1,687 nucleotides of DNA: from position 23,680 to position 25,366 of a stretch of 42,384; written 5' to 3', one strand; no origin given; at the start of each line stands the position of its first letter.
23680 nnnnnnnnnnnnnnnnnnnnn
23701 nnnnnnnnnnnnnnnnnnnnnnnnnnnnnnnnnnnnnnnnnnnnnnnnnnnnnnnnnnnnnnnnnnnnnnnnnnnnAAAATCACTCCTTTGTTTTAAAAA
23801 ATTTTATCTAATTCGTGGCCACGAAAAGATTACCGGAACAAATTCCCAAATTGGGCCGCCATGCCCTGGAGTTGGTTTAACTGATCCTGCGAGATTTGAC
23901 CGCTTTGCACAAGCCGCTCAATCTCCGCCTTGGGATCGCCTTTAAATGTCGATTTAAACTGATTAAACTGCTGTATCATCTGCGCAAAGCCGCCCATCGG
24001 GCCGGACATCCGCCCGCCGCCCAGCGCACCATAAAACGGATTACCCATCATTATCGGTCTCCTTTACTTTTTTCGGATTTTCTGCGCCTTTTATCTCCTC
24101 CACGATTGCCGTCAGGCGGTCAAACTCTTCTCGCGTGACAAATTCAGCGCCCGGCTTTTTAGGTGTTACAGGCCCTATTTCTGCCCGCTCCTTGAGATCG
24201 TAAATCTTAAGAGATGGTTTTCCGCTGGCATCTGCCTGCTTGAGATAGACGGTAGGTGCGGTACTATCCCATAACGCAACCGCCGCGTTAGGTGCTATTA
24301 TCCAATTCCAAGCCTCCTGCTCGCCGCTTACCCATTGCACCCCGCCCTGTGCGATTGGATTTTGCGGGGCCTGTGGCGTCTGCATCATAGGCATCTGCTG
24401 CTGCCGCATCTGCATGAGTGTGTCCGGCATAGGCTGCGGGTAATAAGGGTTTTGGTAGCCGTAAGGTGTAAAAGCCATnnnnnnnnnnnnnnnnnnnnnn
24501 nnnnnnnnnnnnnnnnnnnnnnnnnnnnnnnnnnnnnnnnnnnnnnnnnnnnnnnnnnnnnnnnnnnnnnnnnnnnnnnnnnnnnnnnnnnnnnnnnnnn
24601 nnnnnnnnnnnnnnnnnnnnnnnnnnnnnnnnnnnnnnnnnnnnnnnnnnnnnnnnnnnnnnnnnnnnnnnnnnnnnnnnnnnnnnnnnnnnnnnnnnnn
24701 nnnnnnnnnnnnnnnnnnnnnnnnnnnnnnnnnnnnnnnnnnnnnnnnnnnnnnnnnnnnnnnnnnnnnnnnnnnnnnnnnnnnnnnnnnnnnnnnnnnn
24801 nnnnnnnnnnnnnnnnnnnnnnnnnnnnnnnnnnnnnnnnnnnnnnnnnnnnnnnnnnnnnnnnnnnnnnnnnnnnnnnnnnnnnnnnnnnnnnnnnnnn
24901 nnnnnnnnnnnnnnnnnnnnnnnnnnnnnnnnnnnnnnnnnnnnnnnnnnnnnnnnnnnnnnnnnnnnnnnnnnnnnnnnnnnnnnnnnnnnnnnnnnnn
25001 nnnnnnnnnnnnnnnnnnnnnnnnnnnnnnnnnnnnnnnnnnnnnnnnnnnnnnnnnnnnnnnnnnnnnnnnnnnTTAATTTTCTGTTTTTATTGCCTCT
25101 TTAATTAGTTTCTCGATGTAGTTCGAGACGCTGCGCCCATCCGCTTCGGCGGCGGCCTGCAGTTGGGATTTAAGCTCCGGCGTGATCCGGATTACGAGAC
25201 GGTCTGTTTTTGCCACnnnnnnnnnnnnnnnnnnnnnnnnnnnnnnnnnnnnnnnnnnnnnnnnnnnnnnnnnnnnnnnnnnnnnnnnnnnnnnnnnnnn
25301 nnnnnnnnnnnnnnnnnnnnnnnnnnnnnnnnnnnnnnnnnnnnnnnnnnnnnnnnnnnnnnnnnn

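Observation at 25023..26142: Insulated three-gene cassette (very acidic protein, unknown protein, RHH repressor): acr-aca-like anti-defence operon or toxin-antitoxin candidate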

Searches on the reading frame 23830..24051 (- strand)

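Call 6: search_protein_families(library=phrogs, proteins=[window:23830-24051:-], max_evalue=0.1)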
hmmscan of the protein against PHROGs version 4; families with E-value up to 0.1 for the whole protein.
window:23830-24051:- (73 aa): 1 family
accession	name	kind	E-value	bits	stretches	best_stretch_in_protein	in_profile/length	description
phrog_22984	-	unknown function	9.7e-23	81.4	1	2-72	1-65/74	-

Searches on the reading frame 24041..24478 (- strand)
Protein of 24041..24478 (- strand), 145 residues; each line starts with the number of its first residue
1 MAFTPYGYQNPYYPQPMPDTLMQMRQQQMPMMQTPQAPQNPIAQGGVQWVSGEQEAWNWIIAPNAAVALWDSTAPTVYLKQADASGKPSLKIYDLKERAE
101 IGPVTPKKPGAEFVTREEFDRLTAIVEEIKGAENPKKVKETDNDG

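Call 5: search_protein_families(library=pfam, proteins=[window:24041-24478:-], max_evalue=0.1)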
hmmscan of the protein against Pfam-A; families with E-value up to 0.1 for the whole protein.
window:24041-24478:- (145 aa): 0 families

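Call 6: search_protein_families(library=phrogs, proteins=[window:24041-24478:-], max_evalue=0.1)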
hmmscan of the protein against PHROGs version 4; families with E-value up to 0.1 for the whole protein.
window:24041-24478:- (145 aa): 1 family
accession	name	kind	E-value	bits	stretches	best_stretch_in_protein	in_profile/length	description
phrog_21718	-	unknown function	2.3e-30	106.7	1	2-137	10-148/159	-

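Call 45: search_protein_families(library=ncbifam, proteins=[window:24041-24478:-], max_evalue=0.1)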
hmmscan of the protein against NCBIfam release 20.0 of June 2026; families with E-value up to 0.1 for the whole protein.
window:24041-24478:- (145 aa): 0 families

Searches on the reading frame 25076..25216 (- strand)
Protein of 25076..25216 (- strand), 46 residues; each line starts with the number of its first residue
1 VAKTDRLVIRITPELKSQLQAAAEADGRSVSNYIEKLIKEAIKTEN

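Call 5: search_protein_families(library=pfam, proteins=[window:25076-25216:-], max_evalue=0.1)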
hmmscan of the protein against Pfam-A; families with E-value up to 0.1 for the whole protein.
window:25076-25216:- (46 aa): 11 families
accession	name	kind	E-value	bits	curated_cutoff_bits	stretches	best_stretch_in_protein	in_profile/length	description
PF07878.17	RHH_5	-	8.8e-08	32.2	26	1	6-45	3-42/43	CopG-like RHH_1 or ribbon-helix-helix domain, RHH_5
PF08681.18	TacA1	-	3.7e-06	27.2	21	1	6-40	1-35/80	Antitoxin TacA 1-like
PF05534.18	HicB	-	2.6e-05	24.5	21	1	7-38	20-51/51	HicB family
PF09386.16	ParD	-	4.5e-05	24.2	27.3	1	6-44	3-42/80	Antitoxin ParD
PF21983.2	NikA-like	-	0.0001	22.8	27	1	3-35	3-35/72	Mobilization protein NikA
PF03869.20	Arc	-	0.00011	22.4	20.4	1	1-45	1-45/50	Arc-like DNA binding domain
PF01402.27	RHH_1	-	0.002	18.5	20.5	1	6-43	1-38/39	Ribbon-helix-helix protein, copG family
PF22513.2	FitA-like_RHH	-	0.022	15.2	27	1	11-41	8-38/39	Antitoxin FitA-like, ribbon-helix-helix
PF19891.5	DUF6364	-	0.032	15.1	27.3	1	5-40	3-38/70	Family of unknown function (DUF6364)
PF23807.1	RHH_10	-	0.034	14.9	27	1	6-38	25-57/84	Ribbon-helix-helix protein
PF02697.20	VAPB_antitox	-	0.046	14.9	27.9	1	9-43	3-36/69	Putative antitoxin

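Call 6: search_protein_families(library=phrogs, proteins=[window:25076-25216:-], max_evalue=0.1)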
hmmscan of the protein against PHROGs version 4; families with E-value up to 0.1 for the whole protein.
window:25076-25216:- (46 aa): 26 families (the best 25 are shown)
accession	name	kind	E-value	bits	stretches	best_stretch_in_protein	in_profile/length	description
phrog_582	-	transcription regulation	1.5e-06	29.5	1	3-45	56-98/105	Arc-like repressor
phrog_13890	-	unknown function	2.4e-06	28.4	1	5-42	18-55/73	-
phrog_228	-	transcription regulation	2e-05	25.5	1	2-45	8-51/251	Arc-like repressor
phrog_2737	-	unknown function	2e-05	25.5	1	1-44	1-44/86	-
phrog_3431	-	transcription regulation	4.1e-05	24.2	1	4-43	18-57/67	Arc-like repressor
phrog_2685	-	other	6.6e-05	24.3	1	4-45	18-59/161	partition protein ATPase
phrog_795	-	other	0.00014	23.2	1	5-44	18-57/116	partition protein ATPase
phrog_9151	-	moron, auxiliary metabolic gene and host takeover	0.00015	23.1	1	6-44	73-111/119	HicB-like antitoxin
phrog_3180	-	transcription regulation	0.00047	21.1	1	10-45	11-46/50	Arc-like repressor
phrog_10531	-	unknown function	0.0008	20.9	1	3-41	5-43/89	-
phrog_3178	-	transcription regulation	0.0017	19.7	1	3-44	8-49/125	Arc-like DNA binding domain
phrog_4085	-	unknown function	0.0034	18.6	1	7-42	3-38/77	-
phrog_29983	-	unknown function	0.0056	18.2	1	6-45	90-129/131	-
phrog_22139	-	unknown function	0.0061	17.7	1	3-42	26-65/66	-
phrog_6506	-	transcription regulation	0.011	16.7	1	9-43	14-48/59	Arc-like repressor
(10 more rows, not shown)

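Call 7: search_protein_families(library=padloc, proteins=[window:25076-25216:-], max_evalue=0.1)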
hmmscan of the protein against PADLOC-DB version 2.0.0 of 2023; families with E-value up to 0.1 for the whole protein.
window:25076-25216:- (46 aa): 0 families

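Call 45: search_protein_families(library=ncbifam, proteins=[window:25076-25216:-], max_evalue=0.1)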
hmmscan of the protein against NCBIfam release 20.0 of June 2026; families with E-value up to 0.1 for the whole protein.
window:25076-25216:- (46 aa): 7 families
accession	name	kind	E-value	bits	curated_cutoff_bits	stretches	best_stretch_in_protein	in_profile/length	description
NF041551.1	YlcI_YnfO_N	subfamily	2.2e-06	27.6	30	1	3-43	1-40/42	YlcI/YnfO family protein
NF048017.1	antitoxin_RelB_like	equivalog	1.1e-05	25.5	50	1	10-42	1-33/70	type II toxin-antitoxin system RelB family antitoxin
NF041264.1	MobA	equivalog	0.00042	20.7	80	1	4-35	4-35/91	plasmid mobilization protein MobA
NF010256.0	PRK13702.1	subfamily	0.002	18.1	87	1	8-44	45-81/85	replication regulatory protein RepA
NF046040.1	RelB_antitoxin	equivalog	0.0062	16.8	50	1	9-42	3-36/69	type II toxin-antitoxin system RelB family antitoxin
NF010451.0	PRK13877.1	equivalog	0.027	14.8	134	1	5-37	14-46/124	conjugal transfer transcriptional regulator TraJ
TIGR02384.1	RelB_DinJ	subfamily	0.035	14.3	45.65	1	1-45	1-44/85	type II toxin-antitoxin system RelB/DinJ family antitoxin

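Call 68: find_homologous_proteins(query=window:25079-25216:-, max_evalue=0.001)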
Query seq(46 aa) (46 aa): 27 proteins with E <= 0.001 among 29 candidates.
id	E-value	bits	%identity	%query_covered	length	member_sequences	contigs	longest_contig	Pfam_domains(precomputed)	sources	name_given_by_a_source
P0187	2.4e-19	83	98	100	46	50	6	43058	PF07878.18,PF08681.19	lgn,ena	-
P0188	1.3e-18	81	96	100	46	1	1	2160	PF07878.18,PF08681.19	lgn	-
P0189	1.9e-17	78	93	100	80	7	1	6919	PF07878.18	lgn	-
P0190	1.9e-17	78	93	100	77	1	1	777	PF07878.18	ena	-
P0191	1.4e-15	72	87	100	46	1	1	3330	-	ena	-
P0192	1.8e-15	72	83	100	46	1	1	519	PF03869.21,PF07878.18,PF21983.3,PF08681.19,PF01402.28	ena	-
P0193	4.2e-15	70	88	93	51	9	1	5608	PF07878.18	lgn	-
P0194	5.5e-15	70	88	93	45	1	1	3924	PF07878.18,PF08681.19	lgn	-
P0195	2.9e-14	68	85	100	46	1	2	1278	PF07878.18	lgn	-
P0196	5.4e-14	67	78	98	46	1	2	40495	PF08681.19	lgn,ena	-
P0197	6.4e-14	67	90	85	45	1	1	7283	PF08681.19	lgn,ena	-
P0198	1.1e-13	66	84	93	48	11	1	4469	-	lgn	-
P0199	2.2e-13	65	81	93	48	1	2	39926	PF05534.19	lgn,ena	-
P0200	2.5e-13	65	78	98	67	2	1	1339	PF08681.19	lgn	-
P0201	1.3e-12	63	70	100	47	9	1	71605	PF07878.18,PF05534.19,PF21983.3,PF08681.19,PF01402.28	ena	-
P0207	3.4e-10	56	68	96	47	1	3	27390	PF07878.18,PF01402.28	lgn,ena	-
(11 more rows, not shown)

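Call 69: find_encoding_contigs(protein=P0201, flank=4000, max_places=2)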
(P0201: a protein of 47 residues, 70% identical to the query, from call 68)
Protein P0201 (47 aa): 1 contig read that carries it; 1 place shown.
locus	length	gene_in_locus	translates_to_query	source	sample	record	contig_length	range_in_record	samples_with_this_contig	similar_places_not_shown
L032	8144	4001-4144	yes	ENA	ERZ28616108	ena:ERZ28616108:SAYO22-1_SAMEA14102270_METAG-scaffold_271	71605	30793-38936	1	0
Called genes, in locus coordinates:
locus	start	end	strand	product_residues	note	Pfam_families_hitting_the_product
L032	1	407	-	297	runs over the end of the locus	PF13353:Fer4_12 (weak), PF04055:Radical_SAM (weak)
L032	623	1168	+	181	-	PF02417:Chromate_transp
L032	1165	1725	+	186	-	PF02417:Chromate_transp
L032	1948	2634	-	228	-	PF01520:Amidase_3, PF05036:SPOR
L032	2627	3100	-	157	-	PF05105:Phage_holin_4_1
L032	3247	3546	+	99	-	PF13404:HTH_AsnC-type (faint), PF04539:Sigma70_r3 (faint), PF04545:Sigma70_r4 (faint), PF13384:HTH_23 (faint), PF13936:HTH_38 (faint), PF08281:Sigma70_r4_2 (faint), PF13412:HTH_24 (faint)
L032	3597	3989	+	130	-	-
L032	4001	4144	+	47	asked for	PF21983:NikA-like (weak), PF01402:RHH_1 (weak), PF05534:HicB (weak), PF07878:RHH_5 (weak), PF08681:TacA1 (weak)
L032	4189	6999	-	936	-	PF01391:Collagen (weak)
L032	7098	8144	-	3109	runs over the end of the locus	PF18760:ART-PolyVal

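Call 70: find_encoding_contigs(protein=P0196, flank=4000, max_places=2)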
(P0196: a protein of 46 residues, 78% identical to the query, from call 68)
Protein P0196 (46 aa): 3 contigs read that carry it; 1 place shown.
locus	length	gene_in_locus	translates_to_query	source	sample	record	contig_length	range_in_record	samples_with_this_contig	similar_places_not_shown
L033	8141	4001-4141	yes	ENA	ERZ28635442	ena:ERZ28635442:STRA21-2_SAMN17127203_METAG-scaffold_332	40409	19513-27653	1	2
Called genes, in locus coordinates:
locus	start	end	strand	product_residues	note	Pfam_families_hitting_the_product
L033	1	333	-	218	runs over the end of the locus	PF06810:Phage_scaffold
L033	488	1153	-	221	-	PF01520:Amidase_3, PF05036:SPOR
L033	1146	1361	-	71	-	PF16938:Phage_holin_Dp1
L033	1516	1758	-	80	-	-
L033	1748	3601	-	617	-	PF04233:Phage_Mu_F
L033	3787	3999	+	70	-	-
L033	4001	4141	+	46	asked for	PF08681:TacA1 (weak)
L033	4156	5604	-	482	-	PF05133:SPP1_portal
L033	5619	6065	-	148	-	-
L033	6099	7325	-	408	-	PF04466:Terminase_3, PF17288:Terminase_3C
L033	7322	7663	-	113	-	-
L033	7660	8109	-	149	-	PF03592:Terminase_2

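Call 71: find_encoding_contigs(protein=P0207, flank=4000, max_places=2)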
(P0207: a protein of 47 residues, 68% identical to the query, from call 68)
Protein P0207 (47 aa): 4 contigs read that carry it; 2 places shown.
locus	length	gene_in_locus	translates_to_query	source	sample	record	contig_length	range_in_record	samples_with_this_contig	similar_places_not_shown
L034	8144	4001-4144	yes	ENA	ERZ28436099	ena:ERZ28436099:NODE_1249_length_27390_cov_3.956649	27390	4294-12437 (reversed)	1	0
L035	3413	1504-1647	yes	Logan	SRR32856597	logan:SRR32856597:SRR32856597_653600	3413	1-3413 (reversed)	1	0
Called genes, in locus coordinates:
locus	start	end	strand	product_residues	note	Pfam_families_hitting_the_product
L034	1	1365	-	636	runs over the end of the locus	PF16510:P22_portal, PF23899:SU10_portal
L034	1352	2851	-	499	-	PF03237:Terminase_6N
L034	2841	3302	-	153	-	-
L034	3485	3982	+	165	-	-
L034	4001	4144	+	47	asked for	PF01402:RHH_1 (weak), PF07878:RHH_5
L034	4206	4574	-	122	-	PF21825:Sequestin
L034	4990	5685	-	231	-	-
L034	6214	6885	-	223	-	PF12773:DZR (faint)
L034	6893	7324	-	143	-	PF05869:Dam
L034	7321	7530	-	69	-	-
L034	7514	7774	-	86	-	-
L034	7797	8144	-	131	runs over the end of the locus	PF00436:SSB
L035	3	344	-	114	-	?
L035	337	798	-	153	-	-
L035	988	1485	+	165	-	-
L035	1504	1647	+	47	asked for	PF01402:RHH_1 (weak), PF07878:RHH_5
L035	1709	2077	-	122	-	PF21825:Sequestin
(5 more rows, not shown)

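Call 73: search_protein_families(library=pfam, proteins=[L032:3597-3989:+, L033:3787-3999:+, L034:3485-3982:+, L032:3247-3546:+, L034:4206-4574:-], max_evalue=0.01)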
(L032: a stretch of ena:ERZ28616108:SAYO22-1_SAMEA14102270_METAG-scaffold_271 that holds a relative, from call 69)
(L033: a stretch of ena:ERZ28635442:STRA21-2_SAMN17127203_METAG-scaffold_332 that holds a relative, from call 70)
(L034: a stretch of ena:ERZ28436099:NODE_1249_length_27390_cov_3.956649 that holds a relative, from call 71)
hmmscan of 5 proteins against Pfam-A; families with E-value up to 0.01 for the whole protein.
L032:3597-3989:+ (130 aa): 0 families

L033:3787-3999:+ (70 aa): 0 families

L034:3485-3982:+ (165 aa): 0 families

L032:3247-3546:+ (99 aa): 21 families
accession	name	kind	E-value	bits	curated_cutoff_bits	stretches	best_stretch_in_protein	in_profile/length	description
PF13412.12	HTH_24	-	2.2e-08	34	21.9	1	14-35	16-37/48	Winged helix-turn-helix DNA-binding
PF13936.12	HTH_38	-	9.4e-08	32.1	27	1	9-28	14-33/44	Helix-turn-helix domain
PF08281.18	Sigma70_r4_2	-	2.2e-07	30.8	25.7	1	53-70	26-43/54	Sigma-70, region 4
PF13384.12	HTH_23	-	6.8e-07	29.4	24.6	0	48-70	12-34/50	Homeodomain-like domain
PF04545.22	Sigma70_r4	-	1.6e-06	28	24.1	1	12-36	17-41/50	Sigma-70, region 4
PF04539.22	Sigma70_r3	-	5e-06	27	25.3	0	17-36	22-41/78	Sigma-70 region 3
PF13404.12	HTH_AsnC-type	-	1.2e-05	25.4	27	0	54-74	18-38/42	AsnC-type helix-turn-helix domain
PF01381.28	HTH_3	-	4.8e-05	23.7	23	0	53-70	9-26/55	Helix-turn-helix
PF13518.12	HTH_28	-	0.00011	22.7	25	0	7-35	5-32/52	Helix-turn-helix domain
PF00196.25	GerE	-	0.00013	21.9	23.5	0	48-70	12-34/57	Bacterial regulatory proteins, luxR family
PF04760.21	IF2_N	-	0.00037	20.7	25.3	0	53-74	3-24/53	Translation initiation factor IF-2, N-terminal region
PF13551.12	HTH_29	-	0.0006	20.3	28.1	0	10-36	6-33/64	Winged helix-turn helix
PF14493.12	HTH_40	-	0.00079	20.1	27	0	48-71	7-30/89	Helix-turn-helix domain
PF13542.12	HTH_Tnp_ISL3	-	0.001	19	27.4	0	8-36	20-47/51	Helix-turn-helix domain of transposase family ISL3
PF01022.26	HTH_5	-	0.0012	19.1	22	0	13-33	13-33/47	Bacterial regulatory protein, arsR family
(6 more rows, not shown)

L034:4206-4574:- (122 aa): 2 families
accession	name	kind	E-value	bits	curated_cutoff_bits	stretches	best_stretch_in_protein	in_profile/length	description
PF21825.2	crAss001_48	-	1.3e-08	35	24.8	1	54-115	1-60/61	crAss001_48 related protein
PF16007.11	DUF4777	-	0.0094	16.6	34.4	0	34-57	42-65/66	Domain of unknown function (DUF4777)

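Call 82: search_protein_families(library=phrogs, proteins=[L032:3597-3989:+, L033:3787-3999:+, L034:3485-3982:+], max_evalue=0.01)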
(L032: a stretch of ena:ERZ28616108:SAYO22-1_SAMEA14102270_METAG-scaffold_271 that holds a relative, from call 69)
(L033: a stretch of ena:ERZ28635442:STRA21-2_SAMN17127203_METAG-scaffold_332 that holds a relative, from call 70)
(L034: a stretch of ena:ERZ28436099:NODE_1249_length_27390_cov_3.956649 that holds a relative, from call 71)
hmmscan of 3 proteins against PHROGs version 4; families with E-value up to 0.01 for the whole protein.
L032:3597-3989:+ (130 aa): 0 families

L033:3787-3999:+ (70 aa): 0 families

L034:3485-3982:+ (165 aa): 0 families
